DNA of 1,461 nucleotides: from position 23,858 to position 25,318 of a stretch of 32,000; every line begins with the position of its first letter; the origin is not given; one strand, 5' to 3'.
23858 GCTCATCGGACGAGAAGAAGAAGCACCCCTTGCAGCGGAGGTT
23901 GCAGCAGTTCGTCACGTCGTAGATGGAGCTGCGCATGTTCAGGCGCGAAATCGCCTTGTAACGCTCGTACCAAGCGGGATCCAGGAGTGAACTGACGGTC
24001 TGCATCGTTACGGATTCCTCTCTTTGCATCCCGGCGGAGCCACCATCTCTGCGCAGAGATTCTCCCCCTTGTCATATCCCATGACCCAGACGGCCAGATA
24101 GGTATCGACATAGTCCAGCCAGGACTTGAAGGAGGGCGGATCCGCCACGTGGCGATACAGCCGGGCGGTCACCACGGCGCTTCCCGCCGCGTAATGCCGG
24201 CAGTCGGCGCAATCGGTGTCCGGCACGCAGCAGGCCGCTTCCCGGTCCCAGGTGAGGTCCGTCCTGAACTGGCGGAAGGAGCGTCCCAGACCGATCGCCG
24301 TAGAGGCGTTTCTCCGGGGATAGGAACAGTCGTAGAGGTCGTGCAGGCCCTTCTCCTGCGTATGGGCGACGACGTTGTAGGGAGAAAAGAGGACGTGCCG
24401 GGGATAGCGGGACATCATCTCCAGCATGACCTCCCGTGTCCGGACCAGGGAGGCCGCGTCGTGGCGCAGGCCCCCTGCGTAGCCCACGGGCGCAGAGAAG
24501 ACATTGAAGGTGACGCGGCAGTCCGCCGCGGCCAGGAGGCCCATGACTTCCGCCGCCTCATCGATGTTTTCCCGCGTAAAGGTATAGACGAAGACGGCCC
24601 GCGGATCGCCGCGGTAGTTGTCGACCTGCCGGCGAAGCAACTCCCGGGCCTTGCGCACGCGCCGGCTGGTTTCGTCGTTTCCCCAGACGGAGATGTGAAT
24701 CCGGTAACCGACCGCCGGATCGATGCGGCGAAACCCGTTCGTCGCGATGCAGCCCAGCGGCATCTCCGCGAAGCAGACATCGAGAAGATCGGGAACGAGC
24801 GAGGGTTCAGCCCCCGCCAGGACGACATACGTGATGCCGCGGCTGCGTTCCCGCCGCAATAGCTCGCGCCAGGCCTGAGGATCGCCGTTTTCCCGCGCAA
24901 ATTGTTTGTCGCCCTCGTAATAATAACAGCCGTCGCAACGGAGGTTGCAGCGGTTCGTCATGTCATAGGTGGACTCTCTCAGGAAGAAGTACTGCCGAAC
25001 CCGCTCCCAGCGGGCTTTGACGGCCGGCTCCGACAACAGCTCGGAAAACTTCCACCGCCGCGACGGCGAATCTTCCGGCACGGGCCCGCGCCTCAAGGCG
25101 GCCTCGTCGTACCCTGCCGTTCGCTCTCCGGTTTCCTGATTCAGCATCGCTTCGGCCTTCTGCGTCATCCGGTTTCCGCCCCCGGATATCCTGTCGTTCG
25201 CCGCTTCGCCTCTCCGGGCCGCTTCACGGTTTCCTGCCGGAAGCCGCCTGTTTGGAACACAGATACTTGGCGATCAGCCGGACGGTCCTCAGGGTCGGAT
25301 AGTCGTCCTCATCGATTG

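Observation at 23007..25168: Tandem paralogous radical SAM pair with a shared C-terminal CCx5-6CxxC motif, between ACP 1 and a KS pair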

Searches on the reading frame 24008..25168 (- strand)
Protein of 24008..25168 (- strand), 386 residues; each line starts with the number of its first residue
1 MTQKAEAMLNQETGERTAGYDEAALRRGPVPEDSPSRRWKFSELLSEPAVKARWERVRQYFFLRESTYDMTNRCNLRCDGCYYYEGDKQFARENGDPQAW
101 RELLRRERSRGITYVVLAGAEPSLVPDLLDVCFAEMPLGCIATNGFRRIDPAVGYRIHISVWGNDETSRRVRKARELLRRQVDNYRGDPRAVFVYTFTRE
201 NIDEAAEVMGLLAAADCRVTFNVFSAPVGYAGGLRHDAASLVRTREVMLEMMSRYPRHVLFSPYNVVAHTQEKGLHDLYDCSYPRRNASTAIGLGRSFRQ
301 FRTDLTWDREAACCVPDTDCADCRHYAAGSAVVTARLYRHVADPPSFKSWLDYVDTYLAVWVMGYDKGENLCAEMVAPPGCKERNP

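Call 4: search_protein_families(library=pfam, proteins=[window:24008-25168:-], max_evalue=1)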
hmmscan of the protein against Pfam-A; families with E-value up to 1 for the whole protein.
window:24008-25168:- (386 aa): 1 family
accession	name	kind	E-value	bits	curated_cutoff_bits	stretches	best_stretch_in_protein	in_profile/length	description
PF04055.27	Radical_SAM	-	9.4e-08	32.8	29.5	1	70-151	3-74/166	Radical SAM superfamily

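Call 5: search_protein_families(library=ncbifam, proteins=[window:24008-25168:-], max_evalue=1)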
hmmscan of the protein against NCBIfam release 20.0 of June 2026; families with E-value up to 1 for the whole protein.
window:24008-25168:- (386 aa): 29 families (the best 25 are shown)
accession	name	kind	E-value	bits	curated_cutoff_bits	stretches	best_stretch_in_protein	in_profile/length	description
TIGR04250.1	SCM_rSAM_ScmE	equivalog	4.4e-07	29.1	400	1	68-129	7-67/358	SynChlorMet cassette radical SAM/SPASM protein ScmE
TIGR04051.1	rSAM_NirJ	equivalog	1.7e-06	27.2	515.45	1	68-145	6-85/354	heme d1 biosynthesis radical SAM protein NirJ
NF045702.1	rSAM_GDGT_ether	equivalog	4.9e-06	25.4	450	1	69-134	91-158/486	tetraether lipid synthase Tes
NF038283.1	viperin_w_prok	equivalog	2.6e-05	23.5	180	1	68-146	6-93/281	viperin family antiviral radical SAM protein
TIGR02666.1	moaA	equivalog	3.2e-05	23.1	284.05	1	70-132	16-80/336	GTP 3',8-cyclase MoaA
NF047865.1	rSAM_PapB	equivalog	6.4e-05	22.3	340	1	70-134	9-76/330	PapB family radical SAM/SPASM ranthipeptide maturase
TIGR02668.1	moaA_archaeal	equivalog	7.4e-05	21.9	325.25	1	68-132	14-77/303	GTP 3',8-cyclase MoaA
TIGR04546.1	rSAM_ahbC_deAc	equivalog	0.0001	21.2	650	1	68-146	43-123/390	12,18-didecarboxysiroheme deacetylase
TIGR04403.1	rSAM_skfB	equivalog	0.0001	21.2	300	1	66-130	106-168/402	sporulation killing factor system radical SAM maturase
NF001199.0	PRK00164.2-1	equivalog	0.00013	21.2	231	1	69-132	17-79/308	GTP 3',8-cyclase MoaA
TIGR04055.1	rSAM_NirJ2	equivalog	0.00027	20.6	500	1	68-132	4-66/326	putative heme d1 biosynthesis radical SAM protein NirJ2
NF045646.2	rSAM_Se_TrsS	equivalog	0.00045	18.9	490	1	69-133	91-154/441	radical SAM (seleno)protein TrsS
NF045574.1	sacti_mat_StsB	exception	0.00046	19.1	625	1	63-132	95-162/466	StsB family radical SAM/SPASM domain sactipeptide maturase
NF050035.1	rSAM_WgK_link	exception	0.00058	19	650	1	70-132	15-77/367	radical SAM/SPASM peptide maturase WgkB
TIGR04251.1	SCM_rSAM_ScmF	equivalog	0.00067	19.1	400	1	64-131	4-73/353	SynChlorMet cassette radical SAM/SPASM protein ScmF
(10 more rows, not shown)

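Call 9: find_homologous_proteins(query=window:24008-25168:-, max_evalue=0.001)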
Query window:24008-25168:- (386 aa): 2017 proteins with E <= 0.001 among 8000 candidates; the best 120 are listed.
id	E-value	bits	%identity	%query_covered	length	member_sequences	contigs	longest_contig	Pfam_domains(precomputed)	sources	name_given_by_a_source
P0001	1.1e-254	862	95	100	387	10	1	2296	PF04055.28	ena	-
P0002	4.6e-218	742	83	97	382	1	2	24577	PF04055.28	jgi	jgi:hypothetical protein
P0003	3.2e-217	739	83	98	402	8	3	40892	PF04055.28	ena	-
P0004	6.7e-217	738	82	98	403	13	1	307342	PF04055.28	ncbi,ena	-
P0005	4.6e-215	732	83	97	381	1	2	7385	PF04055.28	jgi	jgi:MoaA/NifB/PqqE/SkfB family radical SAM enzyme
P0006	7.8e-212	721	82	97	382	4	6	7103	PF04055.28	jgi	jgi:MoaA/NifB/PqqE/SkfB family radical SAM enzyme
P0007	9.3e-212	721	83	96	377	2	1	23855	PF04055.28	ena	-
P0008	2.1e-210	717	81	98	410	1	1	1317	PF04055.28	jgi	jgi:hypothetical protein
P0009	1.2e-208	711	79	98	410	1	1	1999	PF04055.28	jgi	jgi:hypothetical protein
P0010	2.9e-208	710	81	97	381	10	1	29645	PF04055.28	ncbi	-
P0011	2.6e-207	707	79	98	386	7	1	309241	PF04055.28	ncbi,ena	-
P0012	4.6e-207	706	84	90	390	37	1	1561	PF04055.28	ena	-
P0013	2.2e-206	703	80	98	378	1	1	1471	PF04055.28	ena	-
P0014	1.3e-205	701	79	97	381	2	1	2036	PF04055.28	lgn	-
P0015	1.7e-205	701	79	97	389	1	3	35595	PF04055.28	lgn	-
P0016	1.7e-205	701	80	97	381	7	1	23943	PF04055.28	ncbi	-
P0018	2.4e-205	700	80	97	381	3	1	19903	PF04055.28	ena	-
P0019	3.8e-205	699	78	97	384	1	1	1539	PF04055.28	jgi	jgi:MoaA/NifB/PqqE/SkfB family radical SAM enzyme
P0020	4.1e-205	699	83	89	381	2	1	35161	PF04055.28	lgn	-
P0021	8.9e-205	698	77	99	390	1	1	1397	PF04055.28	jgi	jgi:hypothetical protein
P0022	1.1e-204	698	83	91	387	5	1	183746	PF04055.28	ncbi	ncbi:MAG: radical SAM protein [Syntrophales bacterium]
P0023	3.1e-204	696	83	89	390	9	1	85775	PF04055.28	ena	-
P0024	5.3e-204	696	82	91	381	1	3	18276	PF04055.28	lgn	-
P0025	1.7e-203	694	82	91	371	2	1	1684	PF04055.28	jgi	jgi:hypothetical protein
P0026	1.8e-203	694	82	91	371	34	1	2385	PF04055.28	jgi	jgi:MoaA/NifB/PqqE/SkfB family radical SAM enzyme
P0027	3.0e-203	693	82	91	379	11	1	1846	PF04055.28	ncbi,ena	-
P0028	4.9e-203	692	80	95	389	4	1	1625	PF04055.28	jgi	jgi:MoaA/NifB/PqqE/SkfB family radical SAM enzyme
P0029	6.7e-203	692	77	98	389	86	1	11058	PF04055.28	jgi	jgi:MoaA/NifB/PqqE/SkfB family radical SAM enzyme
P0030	7.6e-203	692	77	98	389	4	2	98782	PF04055.28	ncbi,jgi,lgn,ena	-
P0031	9.8e-203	691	79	95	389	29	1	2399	PF04055.28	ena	-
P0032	1.2e-202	691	79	97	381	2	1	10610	PF04055.28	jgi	jgi:hypothetical protein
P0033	2.2e-202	690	81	91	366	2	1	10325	PF04055.28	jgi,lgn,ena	-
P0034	3.0e-202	690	82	91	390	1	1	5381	PF04055.28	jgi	jgi:hypothetical protein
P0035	7.1e-202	689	78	97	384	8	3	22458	PF04055.28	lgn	-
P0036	1.2e-201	688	82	91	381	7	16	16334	PF04055.28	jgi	jgi:hypothetical protein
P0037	1.3e-201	688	81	91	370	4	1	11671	PF04055.28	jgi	jgi:hypothetical protein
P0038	2.1e-201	687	79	94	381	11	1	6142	PF04055.28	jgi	jgi:hypothetical protein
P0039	2.9e-201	687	82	91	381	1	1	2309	PF04055.28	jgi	-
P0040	3.3e-201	686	81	90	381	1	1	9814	PF04055.28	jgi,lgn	jgi:MoaA/NifB/PqqE/SkfB family radical SAM enzyme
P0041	4.8e-201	686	81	91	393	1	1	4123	PF04055.28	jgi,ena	-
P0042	5.4e-201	686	80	91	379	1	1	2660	PF04055.28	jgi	jgi:MoaA/NifB/PqqE/SkfB family radical SAM enzyme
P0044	1.6e-200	684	81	90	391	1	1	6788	PF04055.28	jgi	jgi:hypothetical protein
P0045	1.9e-200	684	76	96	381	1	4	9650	PF04055.28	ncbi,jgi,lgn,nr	ncbi:MAG: radical SAM protein [Deltaproteobacteria bacterium]|nr:radical SAM protein [Deltaproteobac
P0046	6.2e-200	682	76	97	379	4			PF04055.28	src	-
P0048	9.2e-200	682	78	95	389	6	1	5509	PF04055.28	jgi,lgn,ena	-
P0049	1.2e-199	681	82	89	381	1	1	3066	PF04055.28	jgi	jgi:hypothetical protein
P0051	2.1e-199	681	75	98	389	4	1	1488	PF04055.28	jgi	jgi:MoaA/NifB/PqqE/SkfB family radical SAM enzyme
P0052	6.9e-199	679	82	90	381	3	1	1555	PF04055.28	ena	-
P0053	8.7e-199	678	81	90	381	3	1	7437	PF04055.28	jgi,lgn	jgi:hypothetical protein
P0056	2.0e-197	674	79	91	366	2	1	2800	PF04055.28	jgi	jgi:hypothetical protein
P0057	8.8e-197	672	77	94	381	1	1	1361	PF04055.28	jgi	jgi:MoaA/NifB/PqqE/SkfB family radical SAM enzyme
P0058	1.5e-196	671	77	97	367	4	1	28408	PF04055.28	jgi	jgi:hypothetical protein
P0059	2.6e-196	670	78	93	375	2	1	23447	PF04055.28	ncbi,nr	ncbi:MAG: radical SAM protein [Deltaproteobacteria bacterium]|nr:radical SAM protein [Deltaproteobac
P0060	6.0e-196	669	77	94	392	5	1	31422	PF04055.28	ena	-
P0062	1.8e-195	668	77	92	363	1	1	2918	PF04055.28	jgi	jgi:hypothetical protein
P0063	2.1e-195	667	81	89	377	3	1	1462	PF04055.28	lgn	-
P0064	5.8e-195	666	80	90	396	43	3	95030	PF04055.28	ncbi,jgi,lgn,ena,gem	-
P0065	1.2e-194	665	78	91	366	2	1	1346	PF04055.28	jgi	jgi:MoaA/NifB/PqqE/SkfB family radical SAM enzyme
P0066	8.3e-194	662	76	97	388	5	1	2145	PF04055.28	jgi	jgi:MoaA/NifB/PqqE/SkfB family radical SAM enzyme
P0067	6.2e-193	659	78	90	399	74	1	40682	PF04055.28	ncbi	-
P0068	5.1e-192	656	79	91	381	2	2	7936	PF04055.28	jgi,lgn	-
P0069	1.6e-190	651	82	87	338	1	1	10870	PF04055.28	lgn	-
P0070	2.0e-190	651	75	90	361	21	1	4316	PF04055.28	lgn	-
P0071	9.2e-189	645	78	90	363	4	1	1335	PF04055.28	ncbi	-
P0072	1.1e-188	645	77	91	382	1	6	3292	PF04055.28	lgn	-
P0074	2.8e-188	644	76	90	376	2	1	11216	PF04055.28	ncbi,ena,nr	ncbi:MAG: radical SAM protein [Syntrophaceae bacterium]|nr:radical SAM protein [Syntrophaceae bacter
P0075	8.9e-188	642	74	89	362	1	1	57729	PF04055.28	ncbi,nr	ncbi:MAG: radical SAM protein [bacterium]|nr:radical SAM protein [bacterium]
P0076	1.9e-187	641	75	90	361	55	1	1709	PF04055.28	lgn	-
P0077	5.1e-187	640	73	91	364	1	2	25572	PF04055.28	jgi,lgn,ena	jgi:hypothetical protein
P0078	6.3e-187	639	72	91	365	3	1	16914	PF04055.28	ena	-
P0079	1.2e-186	639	72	92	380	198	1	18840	PF04055.28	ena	-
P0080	1.2e-186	639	74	89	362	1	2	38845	PF04055.28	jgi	jgi:MoaA/NifB/PqqE/SkfB family radical SAM enzyme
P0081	2.4e-186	638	74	91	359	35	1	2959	PF04055.28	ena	-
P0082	4.2e-186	637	73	92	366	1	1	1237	PF04055.28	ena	-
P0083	4.3e-186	637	75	89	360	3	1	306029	PF04055.28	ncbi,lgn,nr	ncbi:MAG: radical SAM protein [Deltaproteobacteria bacterium]|nr:radical SAM protein [Deltaproteobac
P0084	4.4e-186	637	73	90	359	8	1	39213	PF04055.28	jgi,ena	jgi:hypothetical protein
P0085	4.8e-186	637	70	94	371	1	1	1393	PF04055.28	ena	-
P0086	7.6e-186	636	74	92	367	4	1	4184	PF04055.28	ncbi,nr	ncbi:MAG: hypothetical protein A4E72_01247 [Syntrophus sp. PtaU1.Bin208]|nr:MAG: hypothetical protei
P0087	8.7e-186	636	75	89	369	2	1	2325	PF04055.28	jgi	-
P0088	9.8e-186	636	73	90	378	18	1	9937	PF04055.28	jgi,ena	-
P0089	1.0e-185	635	72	91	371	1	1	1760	PF04055.28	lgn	-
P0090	1.0e-185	635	74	89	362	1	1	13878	PF04055.28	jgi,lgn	-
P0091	1.2e-185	635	74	89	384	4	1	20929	PF04055.28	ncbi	-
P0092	2.3e-185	634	73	91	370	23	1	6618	PF04055.28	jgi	jgi:MoaA/NifB/PqqE/SkfB family radical SAM enzyme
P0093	2.5e-185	634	71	92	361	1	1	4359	PF04055.28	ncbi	-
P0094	3.1e-185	634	72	93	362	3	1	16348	PF04055.28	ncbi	-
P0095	4.0e-185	634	74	90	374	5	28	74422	PF04055.28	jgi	-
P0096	4.4e-185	633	73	91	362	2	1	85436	PF04055.28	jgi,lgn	-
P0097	8.0e-185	633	74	89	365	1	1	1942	PF04055.28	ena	-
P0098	9.6e-185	632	74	90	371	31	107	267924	PF04055.28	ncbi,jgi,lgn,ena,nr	ncbi:MAG TPA: hypothetical protein PKW92_00390 [Smithella sp.]|jgi:organic radical activating enzyme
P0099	1.0e-184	632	73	91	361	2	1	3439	PF04055.28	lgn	-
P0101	2.9e-184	631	72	91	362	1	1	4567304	PF04055.28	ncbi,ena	-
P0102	3.6e-184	630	73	91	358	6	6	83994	PF04055.28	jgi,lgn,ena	jgi:hypothetical protein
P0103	4.8e-184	630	71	94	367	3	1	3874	PF04055.28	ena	-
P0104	9.4e-184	629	74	90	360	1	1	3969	PF04055.28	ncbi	-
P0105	9.7e-184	629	73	90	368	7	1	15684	PF04055.28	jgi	jgi:MoaA/NifB/PqqE/SkfB family radical SAM enzyme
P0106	1.1e-183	629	73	90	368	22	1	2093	PF04055.28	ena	-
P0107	1.2e-183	629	73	91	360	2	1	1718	PF04055.28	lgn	-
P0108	1.2e-183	629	73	91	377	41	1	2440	PF04055.28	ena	-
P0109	1.8e-183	628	78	86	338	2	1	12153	PF04055.28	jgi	-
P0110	3.5e-183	627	71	92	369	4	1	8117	PF04055.28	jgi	jgi:MoaA/NifB/PqqE/SkfB family radical SAM enzyme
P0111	3.8e-183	627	75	91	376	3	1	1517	PF04055.28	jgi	jgi:MoaA/NifB/PqqE/SkfB family radical SAM enzyme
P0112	4.4e-183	627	73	89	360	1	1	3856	PF04055.28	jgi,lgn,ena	-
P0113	5.1e-183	627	76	88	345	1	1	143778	PF04055.28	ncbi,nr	ncbi:MAG: radical SAM protein [Spirochaetes bacterium]|nr:radical SAM protein [Spirochaetota bacteri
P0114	5.3e-183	627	73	90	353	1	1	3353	PF04055.28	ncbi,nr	ncbi:MAG: hypothetical protein Q7J31_17840 [Syntrophales bacterium]|nr:hypothetical protein [Syntrop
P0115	6.2e-183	626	72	90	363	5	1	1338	PF04055.28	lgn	-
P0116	8.9e-183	626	73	91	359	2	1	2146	PF04055.28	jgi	-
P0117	1.3e-182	625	74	89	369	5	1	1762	PF04055.28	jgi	-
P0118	1.3e-182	625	72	91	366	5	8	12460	PF04055.28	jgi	-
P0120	1.6e-182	625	73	90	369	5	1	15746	PF04055.28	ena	-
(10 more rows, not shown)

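Call 22: search_protein_representatives(protein=window:24008-25168:-)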
Query: 386 residues. Proteins with E-value up to 0.001 (for the whole library): 493; up to 1e-10: 239; up to 1e-30: 86. The best 150 are listed.
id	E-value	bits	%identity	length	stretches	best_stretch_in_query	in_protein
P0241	1.0e-176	604.2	70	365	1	32-380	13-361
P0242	2.0e-137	474.8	72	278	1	104-379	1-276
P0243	5.8e-105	367.9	67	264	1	36-262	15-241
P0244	4.2e-104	365.1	66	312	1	35-267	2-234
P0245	4.6e-101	355.1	60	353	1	34-278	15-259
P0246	1.1e-96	340.7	69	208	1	177-381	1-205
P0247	5.8e-89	315.2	64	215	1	27-229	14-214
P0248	2.1e-86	306.8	71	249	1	153-331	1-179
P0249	1.1e-81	291.3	41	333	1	42-369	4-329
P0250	1.6e-79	284.2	67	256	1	31-202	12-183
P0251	2.0e-78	280.6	73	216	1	54-218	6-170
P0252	3.8e-73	263.2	62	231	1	35-212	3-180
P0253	5.2e-73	262.7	68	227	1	177-348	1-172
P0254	5.4e-67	242.9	75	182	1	36-167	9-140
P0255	4.1e-65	236.7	70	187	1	96-244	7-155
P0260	1.8e-52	195.1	45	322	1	116-339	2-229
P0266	2.2e-47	178.3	33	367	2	47-237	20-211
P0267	3.7e-47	177.6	34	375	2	37-234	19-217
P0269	2.4e-46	174.9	43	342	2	56-226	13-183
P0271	7.3e-46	173.3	34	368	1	43-361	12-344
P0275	6.7e-45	170.2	35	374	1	55-354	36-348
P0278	1.7e-43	165.6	37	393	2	62-236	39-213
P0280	6.4e-43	163.7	58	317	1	70-210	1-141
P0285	1.9e-41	158.8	34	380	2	44-236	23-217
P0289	6.9e-40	153.7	33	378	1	47-369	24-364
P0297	3.2e-38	148.2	37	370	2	62-231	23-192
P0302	2.0e-37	145.6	30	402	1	42-365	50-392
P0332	4.9e-30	121.2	30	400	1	46-364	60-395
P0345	4.6e-28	114.7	28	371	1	61-361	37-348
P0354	1.3e-26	109.9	32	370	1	44-358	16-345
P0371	7.9e-24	100.8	30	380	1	45-353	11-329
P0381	2.0e-22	96.2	32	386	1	42-363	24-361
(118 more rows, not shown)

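Call 29: find_related_loci(query=A2, collection=genome_contigs, flank=10000)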
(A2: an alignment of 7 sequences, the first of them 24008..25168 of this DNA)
Query A2 (386 aa) in genome_contigs; peptide patterns used: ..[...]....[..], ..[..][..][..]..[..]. (x = any residue, [..] = any of these).
600 stretches matched a pattern (row limit reached: there are more); 548 encode a relative of the query (tblastn E <= 1e-3); the best 80 are kept; 80 distinct loci.
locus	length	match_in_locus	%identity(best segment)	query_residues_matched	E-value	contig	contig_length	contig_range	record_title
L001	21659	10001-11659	85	29-380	0e+0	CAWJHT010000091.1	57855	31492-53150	MAG: uncultured delta proteobacterium isolate MFD00709.bin.2.122 genome assembly, contig: contig_84645, whole genome sho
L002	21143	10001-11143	79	8-386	0e+0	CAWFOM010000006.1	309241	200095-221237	MAG: uncultured delta proteobacterium isolate MFD05942.bin.3.94 genome assembly, contig: contig_1633, whole genome shotg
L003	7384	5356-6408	84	30-380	0e+0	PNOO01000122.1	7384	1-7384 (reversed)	MAG: Syntrophus sp. (in: bacteria) isolate SW.007 SW_1007200_7384, whole genome shotgun sequence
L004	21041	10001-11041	84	37-383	0e+0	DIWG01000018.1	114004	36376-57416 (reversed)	MAG TPA_asm: Syntrophaceae bacterium UBA6112 UBA6112_contig_4772, whole genome shotgun sequence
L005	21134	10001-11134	77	7-383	0e+0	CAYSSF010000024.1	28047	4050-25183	MAG TPA_asm: uncultured Syntrophaceae bacterium isolate SRP062349_co5_36 genome assembly, contig: NODE_453_length_28047_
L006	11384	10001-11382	76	7-383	0e+0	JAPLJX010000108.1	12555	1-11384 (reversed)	MAG: Deltaproteobacteria bacterium isolate LacPavin_0818_WC55_MAG_56_7 LacPavin_0818_WC55_scaffold_1053961, whole genome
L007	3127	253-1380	78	9-383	0e+0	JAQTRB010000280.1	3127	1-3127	MAG: Syntrophales bacterium isolate STB_153 NODE_124730_length_3127_cov_7.883667_Sandtown_B, whole genome shotgun sequen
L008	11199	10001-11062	80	30-383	0e+0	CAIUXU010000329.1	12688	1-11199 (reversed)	MAG: uncultured Syntrophobacterales bacterium isolate Day2-6_bin-621 genome assembly, contig: bin-621:329/575, whole gen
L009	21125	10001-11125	79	7-379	0e+0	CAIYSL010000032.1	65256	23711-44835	MAG: uncultured Syntrophobacterales bacterium isolate LaPlata_bin-3846 genome assembly, contig: bin-3846:032/141, whole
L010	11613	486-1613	76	7-380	0e+0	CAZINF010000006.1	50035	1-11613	MAG TPA_asm: uncultured Syntrophus sp. isolate SRP302447_co1_400 genome assembly, contig: NODE_2058_length_50035_cov_39.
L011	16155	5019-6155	75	3-380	0e+0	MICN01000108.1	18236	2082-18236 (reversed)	MAG: Syntrophus sp. GWC2_56_31 gwc2_scaffold_5702, whole genome shotgun sequence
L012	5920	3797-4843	82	31-379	0e+0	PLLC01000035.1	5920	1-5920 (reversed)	MAG: Syntrophaceae bacterium isolate fen_1170 73.20120800_E3X.7_contig_112242, whole genome shotgun sequence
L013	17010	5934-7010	78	26-383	0e+0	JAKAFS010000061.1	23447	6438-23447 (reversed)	MAG: Deltaproteobacteria bacterium isolate WY2.bin112 NODE_2884_length_23447_cov_1.570283, whole genome shotgun sequence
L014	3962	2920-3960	81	31-377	0e+0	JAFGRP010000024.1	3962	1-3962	MAG: Deltaproteobacteria bacterium isolate Zod_Metabat.836 k87_1410962, whole genome shotgun sequence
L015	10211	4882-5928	79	39-386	0e+0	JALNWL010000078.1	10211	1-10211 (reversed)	MAG: Syntrophales bacterium isolate SO_2016_LW2 bin 162 scaffold14110_LW138R_2016, whole genome shotgun sequence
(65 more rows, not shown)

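Call 32: list_cluster_members(proteins=[P0249, P0269, P0266, P0267, P0271, P0275, P0278, P0345, P0354, P0381])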
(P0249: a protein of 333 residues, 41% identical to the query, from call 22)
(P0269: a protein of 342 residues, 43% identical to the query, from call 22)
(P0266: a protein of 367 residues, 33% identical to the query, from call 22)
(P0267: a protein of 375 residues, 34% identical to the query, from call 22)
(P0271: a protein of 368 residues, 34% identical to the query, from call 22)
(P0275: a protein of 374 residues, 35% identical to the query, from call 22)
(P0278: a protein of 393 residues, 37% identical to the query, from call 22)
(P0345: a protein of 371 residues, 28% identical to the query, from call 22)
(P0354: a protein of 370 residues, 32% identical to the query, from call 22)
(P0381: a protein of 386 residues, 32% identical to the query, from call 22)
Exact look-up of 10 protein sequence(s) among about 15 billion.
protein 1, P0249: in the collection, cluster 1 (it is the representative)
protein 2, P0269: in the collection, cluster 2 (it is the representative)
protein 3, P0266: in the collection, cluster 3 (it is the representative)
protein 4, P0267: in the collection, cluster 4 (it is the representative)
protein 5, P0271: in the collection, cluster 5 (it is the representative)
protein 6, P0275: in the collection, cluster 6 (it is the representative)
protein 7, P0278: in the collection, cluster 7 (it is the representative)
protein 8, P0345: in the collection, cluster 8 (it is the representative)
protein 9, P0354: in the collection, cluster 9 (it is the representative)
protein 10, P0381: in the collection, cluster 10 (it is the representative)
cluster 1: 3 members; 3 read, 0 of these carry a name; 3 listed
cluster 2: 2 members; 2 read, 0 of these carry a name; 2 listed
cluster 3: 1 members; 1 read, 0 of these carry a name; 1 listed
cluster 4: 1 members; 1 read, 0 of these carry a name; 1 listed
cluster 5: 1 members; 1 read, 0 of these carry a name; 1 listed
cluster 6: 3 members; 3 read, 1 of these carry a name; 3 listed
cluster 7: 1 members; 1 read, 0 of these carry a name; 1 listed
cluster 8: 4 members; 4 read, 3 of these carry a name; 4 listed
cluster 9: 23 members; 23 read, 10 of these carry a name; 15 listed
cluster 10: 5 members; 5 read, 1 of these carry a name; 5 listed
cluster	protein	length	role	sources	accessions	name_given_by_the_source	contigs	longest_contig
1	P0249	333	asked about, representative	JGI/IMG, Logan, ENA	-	-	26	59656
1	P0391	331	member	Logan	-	-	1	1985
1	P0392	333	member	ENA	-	-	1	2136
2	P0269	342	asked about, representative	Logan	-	-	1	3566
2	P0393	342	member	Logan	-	-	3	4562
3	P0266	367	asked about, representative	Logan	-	-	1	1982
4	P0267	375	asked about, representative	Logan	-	-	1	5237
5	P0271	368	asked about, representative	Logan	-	-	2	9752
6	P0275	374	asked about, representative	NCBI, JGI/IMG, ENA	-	-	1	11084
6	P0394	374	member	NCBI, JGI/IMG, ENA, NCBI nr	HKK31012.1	MAG TPA: hypothetical protein VKA18_11535 [Alphaproteobacteria bacterium] | hypothetical protein [Alphaproteobacteria bacterium]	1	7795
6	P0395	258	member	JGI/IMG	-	-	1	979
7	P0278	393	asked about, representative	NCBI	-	-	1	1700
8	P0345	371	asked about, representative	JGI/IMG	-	MoaA/NifB/PqqE/SkfB family radical SAM enzyme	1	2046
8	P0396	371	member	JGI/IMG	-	MoaA/NifB/PqqE/SkfB family radical SAM enzyme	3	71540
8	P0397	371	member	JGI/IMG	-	MoaA/NifB/PqqE/SkfB family radical SAM enzyme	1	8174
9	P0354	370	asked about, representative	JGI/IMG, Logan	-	hypothetical protein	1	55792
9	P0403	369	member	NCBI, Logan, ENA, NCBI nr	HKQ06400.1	MAG TPA: radical SAM protein [Blastocatellia bacterium] | radical SAM protein [Blastocatellia bacterium]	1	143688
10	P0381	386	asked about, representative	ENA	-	-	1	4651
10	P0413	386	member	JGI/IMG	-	hypothetical protein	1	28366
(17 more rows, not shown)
